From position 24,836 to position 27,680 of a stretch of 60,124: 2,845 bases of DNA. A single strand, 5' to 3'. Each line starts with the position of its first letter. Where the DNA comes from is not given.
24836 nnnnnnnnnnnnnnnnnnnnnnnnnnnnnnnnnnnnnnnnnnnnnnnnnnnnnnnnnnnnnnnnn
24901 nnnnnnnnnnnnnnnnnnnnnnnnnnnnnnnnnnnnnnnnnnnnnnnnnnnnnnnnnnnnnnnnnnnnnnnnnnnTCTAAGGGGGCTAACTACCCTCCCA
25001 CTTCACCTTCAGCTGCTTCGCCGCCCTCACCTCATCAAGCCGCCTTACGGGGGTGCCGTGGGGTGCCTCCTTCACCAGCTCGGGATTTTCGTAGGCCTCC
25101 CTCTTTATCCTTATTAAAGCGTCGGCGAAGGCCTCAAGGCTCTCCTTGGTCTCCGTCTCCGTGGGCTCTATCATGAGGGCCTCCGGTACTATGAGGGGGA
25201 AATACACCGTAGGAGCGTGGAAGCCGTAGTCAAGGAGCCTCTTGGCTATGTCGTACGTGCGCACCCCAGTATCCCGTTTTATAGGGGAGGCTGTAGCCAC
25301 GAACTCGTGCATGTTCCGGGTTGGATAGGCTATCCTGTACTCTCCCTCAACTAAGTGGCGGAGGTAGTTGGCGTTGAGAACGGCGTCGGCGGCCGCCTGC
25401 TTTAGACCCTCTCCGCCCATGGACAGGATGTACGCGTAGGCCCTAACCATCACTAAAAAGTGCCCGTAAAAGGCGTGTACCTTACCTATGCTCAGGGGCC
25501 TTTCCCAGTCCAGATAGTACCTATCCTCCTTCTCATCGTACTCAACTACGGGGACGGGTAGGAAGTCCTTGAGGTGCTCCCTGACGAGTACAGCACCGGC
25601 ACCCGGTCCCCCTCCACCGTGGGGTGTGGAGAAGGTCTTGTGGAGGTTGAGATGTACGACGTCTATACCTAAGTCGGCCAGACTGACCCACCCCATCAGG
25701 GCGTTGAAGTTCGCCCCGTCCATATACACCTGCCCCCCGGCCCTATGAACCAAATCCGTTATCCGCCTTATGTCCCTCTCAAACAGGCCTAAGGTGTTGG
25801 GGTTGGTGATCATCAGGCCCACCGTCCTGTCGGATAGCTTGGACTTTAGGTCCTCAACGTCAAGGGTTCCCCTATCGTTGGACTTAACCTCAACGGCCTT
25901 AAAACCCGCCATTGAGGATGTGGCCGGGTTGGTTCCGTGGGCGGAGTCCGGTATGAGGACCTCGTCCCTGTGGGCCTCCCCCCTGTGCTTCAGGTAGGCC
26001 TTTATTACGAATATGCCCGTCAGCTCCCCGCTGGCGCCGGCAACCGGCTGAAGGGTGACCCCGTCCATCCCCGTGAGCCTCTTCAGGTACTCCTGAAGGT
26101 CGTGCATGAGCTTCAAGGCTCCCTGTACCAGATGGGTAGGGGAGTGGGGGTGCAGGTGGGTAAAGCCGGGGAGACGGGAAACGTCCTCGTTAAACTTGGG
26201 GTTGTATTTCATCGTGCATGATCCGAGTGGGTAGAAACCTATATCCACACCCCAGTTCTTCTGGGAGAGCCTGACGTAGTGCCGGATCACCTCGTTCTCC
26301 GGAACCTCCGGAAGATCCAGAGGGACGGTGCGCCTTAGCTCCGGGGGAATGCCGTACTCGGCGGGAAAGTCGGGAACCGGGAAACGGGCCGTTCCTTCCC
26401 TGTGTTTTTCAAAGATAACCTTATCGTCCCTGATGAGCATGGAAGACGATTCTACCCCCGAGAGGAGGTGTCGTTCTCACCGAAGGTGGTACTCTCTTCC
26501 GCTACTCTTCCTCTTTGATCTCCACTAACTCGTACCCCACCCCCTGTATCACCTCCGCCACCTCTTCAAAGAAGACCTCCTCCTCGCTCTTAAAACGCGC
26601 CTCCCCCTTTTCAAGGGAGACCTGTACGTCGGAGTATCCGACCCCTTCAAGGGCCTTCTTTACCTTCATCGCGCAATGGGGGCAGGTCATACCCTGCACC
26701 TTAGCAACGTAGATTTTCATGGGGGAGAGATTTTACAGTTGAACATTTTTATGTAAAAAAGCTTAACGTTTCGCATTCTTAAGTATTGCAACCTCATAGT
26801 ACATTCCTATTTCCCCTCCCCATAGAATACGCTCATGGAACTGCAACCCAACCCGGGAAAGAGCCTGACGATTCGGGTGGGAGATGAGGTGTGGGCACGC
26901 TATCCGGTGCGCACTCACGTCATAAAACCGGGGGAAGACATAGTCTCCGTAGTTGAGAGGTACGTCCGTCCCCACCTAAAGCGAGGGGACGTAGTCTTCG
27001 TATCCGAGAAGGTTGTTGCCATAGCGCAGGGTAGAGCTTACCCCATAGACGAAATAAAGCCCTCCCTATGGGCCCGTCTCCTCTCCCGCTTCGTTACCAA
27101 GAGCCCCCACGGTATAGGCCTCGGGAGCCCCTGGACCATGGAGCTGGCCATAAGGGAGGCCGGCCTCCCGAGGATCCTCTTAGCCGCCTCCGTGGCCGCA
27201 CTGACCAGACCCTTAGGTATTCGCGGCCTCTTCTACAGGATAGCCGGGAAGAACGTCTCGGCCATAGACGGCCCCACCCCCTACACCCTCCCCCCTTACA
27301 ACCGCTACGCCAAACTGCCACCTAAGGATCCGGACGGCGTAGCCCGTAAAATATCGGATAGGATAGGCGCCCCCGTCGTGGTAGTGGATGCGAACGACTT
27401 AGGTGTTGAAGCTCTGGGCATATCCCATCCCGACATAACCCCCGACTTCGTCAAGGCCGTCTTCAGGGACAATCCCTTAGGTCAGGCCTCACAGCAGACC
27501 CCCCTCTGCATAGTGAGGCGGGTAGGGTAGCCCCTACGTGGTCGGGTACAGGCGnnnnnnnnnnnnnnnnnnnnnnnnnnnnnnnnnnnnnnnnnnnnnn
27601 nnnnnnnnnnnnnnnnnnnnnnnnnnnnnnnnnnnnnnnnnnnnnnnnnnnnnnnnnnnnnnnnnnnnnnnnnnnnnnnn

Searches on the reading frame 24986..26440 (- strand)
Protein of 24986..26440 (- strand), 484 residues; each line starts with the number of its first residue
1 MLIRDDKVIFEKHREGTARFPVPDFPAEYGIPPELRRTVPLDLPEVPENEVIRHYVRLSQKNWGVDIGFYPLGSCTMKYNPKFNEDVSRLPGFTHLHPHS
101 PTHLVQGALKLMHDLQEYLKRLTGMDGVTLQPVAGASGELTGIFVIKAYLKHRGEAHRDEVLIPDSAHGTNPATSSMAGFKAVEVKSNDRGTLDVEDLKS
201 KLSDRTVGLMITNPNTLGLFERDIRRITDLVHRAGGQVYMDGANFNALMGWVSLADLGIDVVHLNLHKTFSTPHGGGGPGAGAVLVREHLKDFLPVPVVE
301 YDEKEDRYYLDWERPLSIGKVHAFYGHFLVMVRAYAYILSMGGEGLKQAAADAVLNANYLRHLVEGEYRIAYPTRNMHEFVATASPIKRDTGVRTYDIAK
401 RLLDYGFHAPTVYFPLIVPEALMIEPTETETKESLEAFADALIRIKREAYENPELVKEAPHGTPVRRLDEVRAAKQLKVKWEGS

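Call 65: search_protein_families(library=pfam, proteins=[window:24986-26440:-], max_evalue=0.00001)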
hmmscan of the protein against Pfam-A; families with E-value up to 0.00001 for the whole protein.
window:24986-26440:- (484 aa): 3 families
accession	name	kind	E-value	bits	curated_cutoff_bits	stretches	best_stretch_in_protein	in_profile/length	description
PF21478.3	GcvP2_C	-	6.9e-30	103.9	27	1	350-450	2-103/122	Glycine dehydrogenase, C-terminal domain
PF00266.25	Aminotran_5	-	3e-09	36.8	21.5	1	148-294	80-221/371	Aminotransferase class-V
PF02347.22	GDC-P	-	1.2e-06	28.1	26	1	31-299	31-288/429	Glycine cleavage system P-protein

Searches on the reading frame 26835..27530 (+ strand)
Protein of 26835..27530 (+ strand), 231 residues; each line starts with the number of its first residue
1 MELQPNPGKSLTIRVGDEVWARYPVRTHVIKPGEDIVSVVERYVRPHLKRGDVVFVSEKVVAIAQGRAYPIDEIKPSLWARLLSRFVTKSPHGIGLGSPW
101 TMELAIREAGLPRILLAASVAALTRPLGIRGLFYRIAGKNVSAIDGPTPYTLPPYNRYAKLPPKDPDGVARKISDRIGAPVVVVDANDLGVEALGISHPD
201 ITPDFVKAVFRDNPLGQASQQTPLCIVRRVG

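Call 65: search_protein_families(library=pfam, proteins=[window:26835-27530:+], max_evalue=0.00001)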
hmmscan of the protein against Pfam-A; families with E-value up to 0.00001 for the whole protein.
window:26835-27530:+ (231 aa): 1 family
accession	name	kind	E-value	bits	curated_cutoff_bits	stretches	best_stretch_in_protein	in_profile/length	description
PF01996.21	F420_ligase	-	1.4e-14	54.5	25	1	25-178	2-135/218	F420-0:Gamma-glutamyl ligase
